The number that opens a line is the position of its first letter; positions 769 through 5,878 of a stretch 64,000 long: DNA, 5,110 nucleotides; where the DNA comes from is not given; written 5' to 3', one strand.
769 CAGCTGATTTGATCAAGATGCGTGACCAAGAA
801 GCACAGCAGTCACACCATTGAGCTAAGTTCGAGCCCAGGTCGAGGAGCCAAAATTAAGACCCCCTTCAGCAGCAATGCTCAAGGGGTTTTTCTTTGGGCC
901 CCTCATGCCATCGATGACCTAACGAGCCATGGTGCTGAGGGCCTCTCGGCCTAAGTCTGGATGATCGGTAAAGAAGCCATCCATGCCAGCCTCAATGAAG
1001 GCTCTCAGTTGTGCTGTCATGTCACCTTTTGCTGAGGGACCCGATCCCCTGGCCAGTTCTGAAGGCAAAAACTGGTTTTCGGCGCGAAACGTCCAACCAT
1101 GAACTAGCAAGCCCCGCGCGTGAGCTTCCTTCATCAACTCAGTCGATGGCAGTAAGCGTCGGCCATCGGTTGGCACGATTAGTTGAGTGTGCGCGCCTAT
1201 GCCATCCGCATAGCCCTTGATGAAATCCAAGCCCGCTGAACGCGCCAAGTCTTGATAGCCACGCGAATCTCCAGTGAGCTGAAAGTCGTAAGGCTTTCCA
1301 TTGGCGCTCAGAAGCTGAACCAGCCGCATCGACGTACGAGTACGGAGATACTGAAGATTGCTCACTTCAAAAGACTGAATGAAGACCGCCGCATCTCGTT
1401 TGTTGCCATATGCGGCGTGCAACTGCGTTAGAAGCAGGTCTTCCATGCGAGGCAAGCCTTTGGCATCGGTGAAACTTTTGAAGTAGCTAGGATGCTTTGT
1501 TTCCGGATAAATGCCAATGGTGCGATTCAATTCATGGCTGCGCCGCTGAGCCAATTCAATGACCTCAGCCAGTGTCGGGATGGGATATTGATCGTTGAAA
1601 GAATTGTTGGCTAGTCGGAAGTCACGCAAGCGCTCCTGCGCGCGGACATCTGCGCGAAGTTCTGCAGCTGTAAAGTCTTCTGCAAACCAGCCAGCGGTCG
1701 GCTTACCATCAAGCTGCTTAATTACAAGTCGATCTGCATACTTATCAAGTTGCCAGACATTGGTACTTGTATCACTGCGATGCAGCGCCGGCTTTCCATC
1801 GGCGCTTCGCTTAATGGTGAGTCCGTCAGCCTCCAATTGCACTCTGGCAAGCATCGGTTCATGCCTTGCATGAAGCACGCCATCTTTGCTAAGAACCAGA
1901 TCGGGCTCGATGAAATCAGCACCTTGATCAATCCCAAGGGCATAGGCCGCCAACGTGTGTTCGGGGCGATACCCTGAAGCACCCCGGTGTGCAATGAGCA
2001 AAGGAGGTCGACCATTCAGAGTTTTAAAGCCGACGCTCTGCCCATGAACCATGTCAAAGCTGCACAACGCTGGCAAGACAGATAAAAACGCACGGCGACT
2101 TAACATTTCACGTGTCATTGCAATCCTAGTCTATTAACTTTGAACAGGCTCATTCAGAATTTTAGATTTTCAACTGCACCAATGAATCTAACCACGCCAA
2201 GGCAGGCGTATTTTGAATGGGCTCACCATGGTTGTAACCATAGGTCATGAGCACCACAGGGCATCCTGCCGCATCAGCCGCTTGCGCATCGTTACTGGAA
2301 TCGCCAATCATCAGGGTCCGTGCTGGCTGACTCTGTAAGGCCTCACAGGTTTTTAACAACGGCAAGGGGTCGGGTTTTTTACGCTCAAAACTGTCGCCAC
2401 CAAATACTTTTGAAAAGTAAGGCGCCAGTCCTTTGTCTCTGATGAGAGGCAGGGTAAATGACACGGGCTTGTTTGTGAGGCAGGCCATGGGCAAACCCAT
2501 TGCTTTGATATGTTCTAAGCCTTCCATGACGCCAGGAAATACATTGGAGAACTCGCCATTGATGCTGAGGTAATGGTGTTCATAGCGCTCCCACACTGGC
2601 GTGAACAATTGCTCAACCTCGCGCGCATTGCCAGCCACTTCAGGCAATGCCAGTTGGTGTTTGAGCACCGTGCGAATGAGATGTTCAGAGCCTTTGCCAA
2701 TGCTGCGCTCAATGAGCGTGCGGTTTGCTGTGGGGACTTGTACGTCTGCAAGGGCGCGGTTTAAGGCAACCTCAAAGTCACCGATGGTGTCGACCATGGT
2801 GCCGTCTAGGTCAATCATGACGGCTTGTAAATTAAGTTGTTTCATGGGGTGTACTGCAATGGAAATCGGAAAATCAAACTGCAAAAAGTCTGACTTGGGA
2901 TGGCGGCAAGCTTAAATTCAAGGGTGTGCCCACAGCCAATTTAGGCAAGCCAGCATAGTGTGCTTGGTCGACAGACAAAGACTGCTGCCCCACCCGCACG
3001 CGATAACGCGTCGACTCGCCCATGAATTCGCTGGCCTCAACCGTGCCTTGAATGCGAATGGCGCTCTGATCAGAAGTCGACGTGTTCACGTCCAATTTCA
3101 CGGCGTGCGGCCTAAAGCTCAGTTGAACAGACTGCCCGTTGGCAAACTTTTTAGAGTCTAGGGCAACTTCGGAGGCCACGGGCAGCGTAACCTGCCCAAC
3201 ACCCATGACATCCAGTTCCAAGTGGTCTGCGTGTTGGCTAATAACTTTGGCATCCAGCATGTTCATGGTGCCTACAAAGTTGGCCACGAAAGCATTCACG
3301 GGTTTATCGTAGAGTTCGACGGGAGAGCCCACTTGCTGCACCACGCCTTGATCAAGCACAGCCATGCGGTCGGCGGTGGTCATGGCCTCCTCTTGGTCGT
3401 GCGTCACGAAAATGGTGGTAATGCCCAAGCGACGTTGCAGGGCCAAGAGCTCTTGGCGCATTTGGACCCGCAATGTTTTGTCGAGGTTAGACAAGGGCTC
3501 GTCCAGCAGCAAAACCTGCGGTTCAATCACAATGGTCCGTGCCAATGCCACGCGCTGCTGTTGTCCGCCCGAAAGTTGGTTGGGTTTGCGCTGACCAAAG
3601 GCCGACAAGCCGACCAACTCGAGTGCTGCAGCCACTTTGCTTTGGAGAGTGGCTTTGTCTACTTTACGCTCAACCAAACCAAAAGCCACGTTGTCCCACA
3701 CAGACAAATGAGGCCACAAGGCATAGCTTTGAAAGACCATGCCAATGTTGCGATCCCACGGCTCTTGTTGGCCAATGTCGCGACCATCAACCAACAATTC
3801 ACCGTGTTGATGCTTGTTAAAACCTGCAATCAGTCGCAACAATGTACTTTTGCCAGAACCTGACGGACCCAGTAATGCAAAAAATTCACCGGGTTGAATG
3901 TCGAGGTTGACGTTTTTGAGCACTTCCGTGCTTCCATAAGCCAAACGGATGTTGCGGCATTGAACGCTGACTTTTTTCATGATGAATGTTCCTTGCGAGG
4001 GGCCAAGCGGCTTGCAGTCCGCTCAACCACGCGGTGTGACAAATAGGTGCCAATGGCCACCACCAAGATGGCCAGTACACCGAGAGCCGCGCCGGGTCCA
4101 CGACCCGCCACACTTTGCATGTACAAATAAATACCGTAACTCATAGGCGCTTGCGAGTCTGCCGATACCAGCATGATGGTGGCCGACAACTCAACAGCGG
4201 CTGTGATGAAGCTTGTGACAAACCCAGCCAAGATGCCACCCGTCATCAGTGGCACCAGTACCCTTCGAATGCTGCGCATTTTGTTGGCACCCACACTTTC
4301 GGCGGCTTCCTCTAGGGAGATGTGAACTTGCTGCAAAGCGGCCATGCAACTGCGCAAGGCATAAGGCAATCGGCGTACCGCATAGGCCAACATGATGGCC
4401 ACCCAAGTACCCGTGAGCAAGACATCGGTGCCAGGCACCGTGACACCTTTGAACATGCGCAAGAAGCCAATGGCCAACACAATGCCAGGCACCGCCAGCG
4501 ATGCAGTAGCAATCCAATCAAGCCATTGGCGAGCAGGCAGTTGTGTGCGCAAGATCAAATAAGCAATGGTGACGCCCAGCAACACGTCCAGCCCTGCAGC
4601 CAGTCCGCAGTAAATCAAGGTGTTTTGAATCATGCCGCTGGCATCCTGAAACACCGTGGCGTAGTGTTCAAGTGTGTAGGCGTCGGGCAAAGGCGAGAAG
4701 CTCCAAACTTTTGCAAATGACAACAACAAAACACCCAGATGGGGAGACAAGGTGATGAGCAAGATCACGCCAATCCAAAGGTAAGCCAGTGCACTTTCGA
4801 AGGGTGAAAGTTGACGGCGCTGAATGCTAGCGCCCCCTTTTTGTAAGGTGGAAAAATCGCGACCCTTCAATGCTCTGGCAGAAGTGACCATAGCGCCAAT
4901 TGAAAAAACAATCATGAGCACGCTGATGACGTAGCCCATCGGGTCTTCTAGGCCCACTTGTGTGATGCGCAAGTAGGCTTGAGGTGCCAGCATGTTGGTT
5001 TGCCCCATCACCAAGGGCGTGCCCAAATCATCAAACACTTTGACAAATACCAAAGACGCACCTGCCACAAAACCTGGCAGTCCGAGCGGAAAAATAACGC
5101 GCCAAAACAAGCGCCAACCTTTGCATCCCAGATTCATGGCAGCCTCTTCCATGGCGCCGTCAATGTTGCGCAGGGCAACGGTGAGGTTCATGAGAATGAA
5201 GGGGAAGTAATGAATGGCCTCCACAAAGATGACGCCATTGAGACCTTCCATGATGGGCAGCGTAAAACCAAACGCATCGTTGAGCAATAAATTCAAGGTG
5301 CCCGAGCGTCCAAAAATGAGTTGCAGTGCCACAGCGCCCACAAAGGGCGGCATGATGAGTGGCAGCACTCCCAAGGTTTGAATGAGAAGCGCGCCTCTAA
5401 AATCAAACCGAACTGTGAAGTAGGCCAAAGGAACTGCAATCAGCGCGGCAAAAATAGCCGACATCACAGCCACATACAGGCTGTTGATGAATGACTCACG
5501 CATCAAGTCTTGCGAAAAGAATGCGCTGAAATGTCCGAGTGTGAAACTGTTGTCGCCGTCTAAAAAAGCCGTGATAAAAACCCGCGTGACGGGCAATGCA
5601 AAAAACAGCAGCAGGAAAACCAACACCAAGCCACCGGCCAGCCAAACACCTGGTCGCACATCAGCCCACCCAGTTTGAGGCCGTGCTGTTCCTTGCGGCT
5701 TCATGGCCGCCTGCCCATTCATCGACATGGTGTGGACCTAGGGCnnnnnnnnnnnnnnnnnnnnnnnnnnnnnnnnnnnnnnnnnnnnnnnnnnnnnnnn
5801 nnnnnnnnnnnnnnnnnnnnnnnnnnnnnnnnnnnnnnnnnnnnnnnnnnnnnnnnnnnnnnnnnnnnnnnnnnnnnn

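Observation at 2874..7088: Candidate undescribed phosphorylated-acid importer: PgtC-like binding protein with a true ABC permease and ATPase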

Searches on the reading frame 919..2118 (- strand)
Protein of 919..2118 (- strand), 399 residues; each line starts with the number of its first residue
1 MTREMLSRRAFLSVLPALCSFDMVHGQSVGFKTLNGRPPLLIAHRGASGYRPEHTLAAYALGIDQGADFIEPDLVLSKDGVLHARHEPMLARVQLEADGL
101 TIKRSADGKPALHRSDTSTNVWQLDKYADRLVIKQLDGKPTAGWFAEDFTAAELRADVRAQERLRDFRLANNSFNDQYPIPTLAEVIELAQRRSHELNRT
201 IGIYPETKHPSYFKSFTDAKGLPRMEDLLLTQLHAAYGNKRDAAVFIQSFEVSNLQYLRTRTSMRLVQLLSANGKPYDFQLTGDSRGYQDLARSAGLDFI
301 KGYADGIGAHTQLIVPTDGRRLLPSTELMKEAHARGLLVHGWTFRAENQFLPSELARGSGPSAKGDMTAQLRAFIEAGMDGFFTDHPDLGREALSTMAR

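Call 3: search_protein_families(library=pfam, proteins=[window:919-2118:-])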
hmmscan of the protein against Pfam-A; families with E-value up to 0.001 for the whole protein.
window:919-2118:- (399 aa): 1 family
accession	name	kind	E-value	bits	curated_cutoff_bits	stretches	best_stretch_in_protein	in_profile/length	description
PF03009.23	GDPD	-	2.6e-35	123.1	23.6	1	44-389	1-244/244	Glycerophosphoryl diester phosphodiesterase family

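Call 4: search_protein_families(library=ncbifam, proteins=[window:919-2118:-])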
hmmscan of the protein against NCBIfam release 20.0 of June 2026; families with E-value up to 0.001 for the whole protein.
window:919-2118:- (399 aa): 3 families
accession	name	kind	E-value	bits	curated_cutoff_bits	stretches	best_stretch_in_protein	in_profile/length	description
NF008354.0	PRK11143.1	equivalog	4.9e-42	144.1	254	1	35-393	27-354/359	glycerophosphodiester phosphodiesterase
NF006989.0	PRK09454.1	equivalog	4e-08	32.9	264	1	39-93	10-64/251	glycerophosphodiester phosphodiesterase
NF053857.1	LysphglycPlipDStph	equivalog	8.6e-05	22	450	1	34-92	41-99/305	lysophosphatidylglycerol phospholipase D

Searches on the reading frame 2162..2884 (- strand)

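Call 3: search_protein_families(library=pfam, proteins=[window:2162-2884:-])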
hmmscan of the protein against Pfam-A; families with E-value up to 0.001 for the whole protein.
window:2162-2884:- (240 aa): 3 families
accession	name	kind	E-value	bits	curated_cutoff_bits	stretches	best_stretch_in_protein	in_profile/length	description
PF13419.12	HAD_2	-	1e-29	104.4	23.8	1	23-212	2-177/178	Haloacid dehalogenase-like hydrolase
PF00702.32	Hydrolase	-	8.6e-29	101.7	26.4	1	20-207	2-191/191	haloacid dehalogenase-like hydrolase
PF13242.12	Hydrolase_like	-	5.9e-10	39.4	22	1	169-228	3-66/75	HAD-hyrolase-like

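Call 4: search_protein_families(library=ncbifam, proteins=[window:2162-2884:-])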
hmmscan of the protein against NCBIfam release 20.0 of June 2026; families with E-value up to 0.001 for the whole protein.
window:2162-2884:- (240 aa): 38 families (the best 25 are shown)
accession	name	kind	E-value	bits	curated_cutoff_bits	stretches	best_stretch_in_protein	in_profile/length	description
NF009695.0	PRK13222.1-2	equivalog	6.1e-65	218.9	225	1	15-238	2-218/226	phosphoglycolate phosphatase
TIGR01449.2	PGP_bact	equivalog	1.6e-56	191.2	180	1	22-238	1-209/213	phosphoglycolate phosphatase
NF009697.0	PRK13222.1-4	equivalog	5.8e-47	160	327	1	17-234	5-214/232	phosphoglycolate phosphatase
NF009698.0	PRK13223.1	equivalog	2.9e-41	141.5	466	1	20-235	14-222/272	phosphoglycolate phosphatase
NF009694.0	PRK13222.1-1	equivalog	6.3e-41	140.3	415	1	18-225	6-222/252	phosphoglycolate phosphatase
NF009696.0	PRK13222.1-3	equivalog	1.3e-27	97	359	1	18-221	2-194/223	N-acetylmuramic acid 6-phosphate phosphatase MupP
NF009700.0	PRK13226.1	equivalog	1.7e-22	80.2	342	1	20-221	13-202/229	phosphoglycolate phosphatase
NF009804.0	PRK13288.1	equivalog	3.4e-18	65.9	218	1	19-217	3-185/215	pyrophosphatase PpaX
TIGR02009.1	PGMB-YQAB-SF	subfamily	1.6e-17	64.3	153.35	1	20-211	2-184/186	beta-phosphoglucomutase family hydrolase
TIGR01454.1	AHBA_synth_RP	hypoth_equivalog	6.2e-15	55.4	246.65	1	110-217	72-178/205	AHBA synthesis associated protein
TIGR02253.1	CTE7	subfamily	2e-14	53.9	169.75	1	20-219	3-200/221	TIGR02253 family HAD-type hydrolase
TIGR02254.1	YjjG_YfnB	equivalog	1.4e-11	44.3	159.9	1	20-215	2-198/223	YjjG family noncanonical pyrimidine nucleotidase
TIGR01422.2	phosphonatase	equivalog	2.1e-11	43.6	220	1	20-212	2-198/251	phosphonoacetaldehyde hydrolase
NF007854.0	PRK10563.1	equivalog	6.6e-11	42.3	211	1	18-238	3-208/221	6-phosphogluconate phosphatase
TIGR01428.1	HAD_type_II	equivalog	1.1e-10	41.9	125.4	1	114-211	91-188/197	haloacid dehalogenase type II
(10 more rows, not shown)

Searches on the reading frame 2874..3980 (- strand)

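Call 3: search_protein_families(library=pfam, proteins=[window:2874-3980:-])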
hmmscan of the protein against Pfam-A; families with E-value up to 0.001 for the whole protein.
window:2874-3980:- (368 aa): 5 families
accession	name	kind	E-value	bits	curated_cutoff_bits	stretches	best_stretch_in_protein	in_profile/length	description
PF00005.33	ABC_tran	-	6.9e-39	134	25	1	21-163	1-136/137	ABC transporter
PF08402.16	TOBE_2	-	2.6e-11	43.9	21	1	288-366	2-76/76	TOBE domain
PF13304.12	AAA_21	-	2.3e-08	34.9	27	1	33-70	1-41/304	AAA domain, putative AbiEii toxin, Type IV TA system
PF13555.12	AAA_29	-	0.00062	19.9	27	0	24-48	15-39/61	P-loop containing region of AAA domain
PF02463.25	SMC_N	-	0.00076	19.4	40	0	132-206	133-208/220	RecF/RecN/SMC N terminal domain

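Call 4: search_protein_families(library=ncbifam, proteins=[window:2874-3980:-])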
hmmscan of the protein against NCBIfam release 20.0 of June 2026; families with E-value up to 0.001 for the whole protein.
window:2874-3980:- (368 aa): 188 families (the best 25 are shown)
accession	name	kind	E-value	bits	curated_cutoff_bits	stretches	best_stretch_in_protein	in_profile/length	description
TIGR03265.1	PhnT2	equivalog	2.3e-111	372.4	457.7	1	5-366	4-352/353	putative 2-aminoethylphosphonate ABC transporter ATP-binding protein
NF006987.0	PRK09452.1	equivalog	9.6e-106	353.6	482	1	3-330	15-333/378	spermidine/putrescine ABC transporter ATP-binding protein PotA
NF008653.0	PRK11650.1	subfamily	5.4e-105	351.3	432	1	5-366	3-347/357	sn-glycerol-3-phosphate ABC transporter ATP-binding protein UgpC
TIGR01187.1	potA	subfamily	2.9e-101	338.8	355.6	1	36-333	1-289/325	polyamine ABC transporter ATP-binding protein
NF008233.0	PRK11000.1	equivalog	6.5e-101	337.8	568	1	5-366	3-353/369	maltose/maltodextrin ABC transporter ATP-binding protein MalK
NF043075.1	MMSYN1_0197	equivalog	2.2e-97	326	550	1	6-341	3-319/341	spermidine/putrescine ABC transporter ATP-binding protein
TIGR03258.1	PhnT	equivalog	2.4e-93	313.1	499.15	1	6-363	9-354/359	2-aminoethylphosphonate ABC transport system ATP-binding subunit PhnT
NF040933.2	ABC_arch_GlcV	equivalog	6.4e-89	298.3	450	1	14-335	11-329/357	glucose ABC transporter ATP-binding protein GlcV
TIGR00968.1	3a0106s01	subfamily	2.6e-88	295.5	342.75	1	7-242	2-237/237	sulfate ABC transporter ATP-binding protein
NF008513.0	PRK11432.1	equivalog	6.2e-87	291.7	496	1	4-335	5-318/351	ferric ABC transporter ATP-binding protein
NF008621.0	PRK11607.1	equivalog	3e-86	289.6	613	1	7-333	21-339/377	putrescine ABC transporter ATP-binding subunit PotG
NF008105.0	PRK10851.1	equivalog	4.5e-81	272.3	502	1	5-311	2-295/362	sulfate/thiosulfate ABC transporter ATP-binding protein CysA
NF040840.2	tungstate_WtpC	equivalog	2.3e-80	270.5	440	1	21-333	16-313/347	tungstate ABC transporter ATP-binding protein WtpC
TIGR01186.1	proV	subfamily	6.9e-67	226.1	326.6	1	16-252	4-249/363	betaine/proline/choline family ABC transporter ATP-binding protein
TIGR03415.1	ABC_choXWV_ATP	equivalog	5.4e-62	209.9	483.75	1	13-255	32-287/382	choline ABC transporter ATP-binding protein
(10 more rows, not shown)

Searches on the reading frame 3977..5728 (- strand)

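Call 3: search_protein_families(library=pfam, proteins=[window:3977-5728:-])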
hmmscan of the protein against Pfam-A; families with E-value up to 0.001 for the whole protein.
window:3977-5728:- (583 aa): 1 family
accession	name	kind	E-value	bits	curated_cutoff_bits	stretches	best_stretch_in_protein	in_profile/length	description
PF00528.27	BPD_transp_1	-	5.5e-21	75.6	26.4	2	382-571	2-181/184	Binding-protein-dependent transport system inner membrane component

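Call 4: search_protein_families(library=ncbifam, proteins=[window:3977-5728:-])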
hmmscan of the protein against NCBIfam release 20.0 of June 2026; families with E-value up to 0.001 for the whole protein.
window:3977-5728:- (583 aa): 33 families (the best 25 are shown)
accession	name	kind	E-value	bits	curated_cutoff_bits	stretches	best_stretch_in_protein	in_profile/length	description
TIGR03262.1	PhnU2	equivalog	2.9e-51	174.7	593.25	1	34-568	9-533/546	putative 2-aminoethylphosphonate ABC transporter permease subunit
NF011624.0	PRK15050.1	equivalog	7.1e-43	146.8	247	2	16-281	14-280/297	2-aminoethylphosphonate ABC transporter permease subunit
NF006939.0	PRK09421.1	equivalog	6.3e-42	143.5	262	2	80-284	12-218/230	molybdate ABC transporter permease subunit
TIGR03226.1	PhnU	equivalog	6.4e-42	144.1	283.45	2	24-279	40-296/311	2-aminoethylphosphonate ABC transporter permease subunit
TIGR02141.1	modB_ABC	equivalog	3.4e-41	141.2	182.6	2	83-282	3-201/208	molybdate ABC transporter permease subunit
TIGR01581.1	Mo_ABC_porter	hypoth_equivalog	5.6e-38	130.7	210.3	2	67-274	10-219/225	ABC transporter permease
TIGR00969.1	3a0106s02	subfamily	4.8e-37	127.9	240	2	33-241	21-221/272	sulfate ABC transporter permease subunit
TIGR02139.1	permease_CysT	equivalog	4.3e-34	118.3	246.1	2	27-240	4-209/265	sulfate ABC transporter permease subunit CysT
NF040839.1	tungstate_WtpB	equivalog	9.1e-32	110.6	340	2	37-281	11-242/251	tungstate ABC transporter permease WtpB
NF008208.0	PRK10971.1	equivalog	4e-28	98.7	415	2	356-521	47-219/277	sulfate/thiosulfate ABC transporter permease CysT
NF007047.0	PRK09500.1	equivalog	4.9e-28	98.4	326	2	56-286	36-251/257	spermidine/putrescine ABC transporter permease PotC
NF043074.1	MMSYN1_0196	equivalog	1.5e-25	90.1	350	2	38-245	20-220/277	spermidine/putrescine ABC transporter permease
NF007044.0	PRK09497.1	equivalog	2.2e-24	86.4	348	2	35-236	15-223/285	spermidine/putrescine ABC transporter permease PotB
TIGR02140.1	permease_CysW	equivalog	5.2e-24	85.1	329.1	2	33-241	7-207/261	sulfate ABC transporter permease subunit CysW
NF007963.0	PRK10683.1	equivalog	9.9e-21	74.4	489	2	55-245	72-266/317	putrescine ABC transporter permease PotH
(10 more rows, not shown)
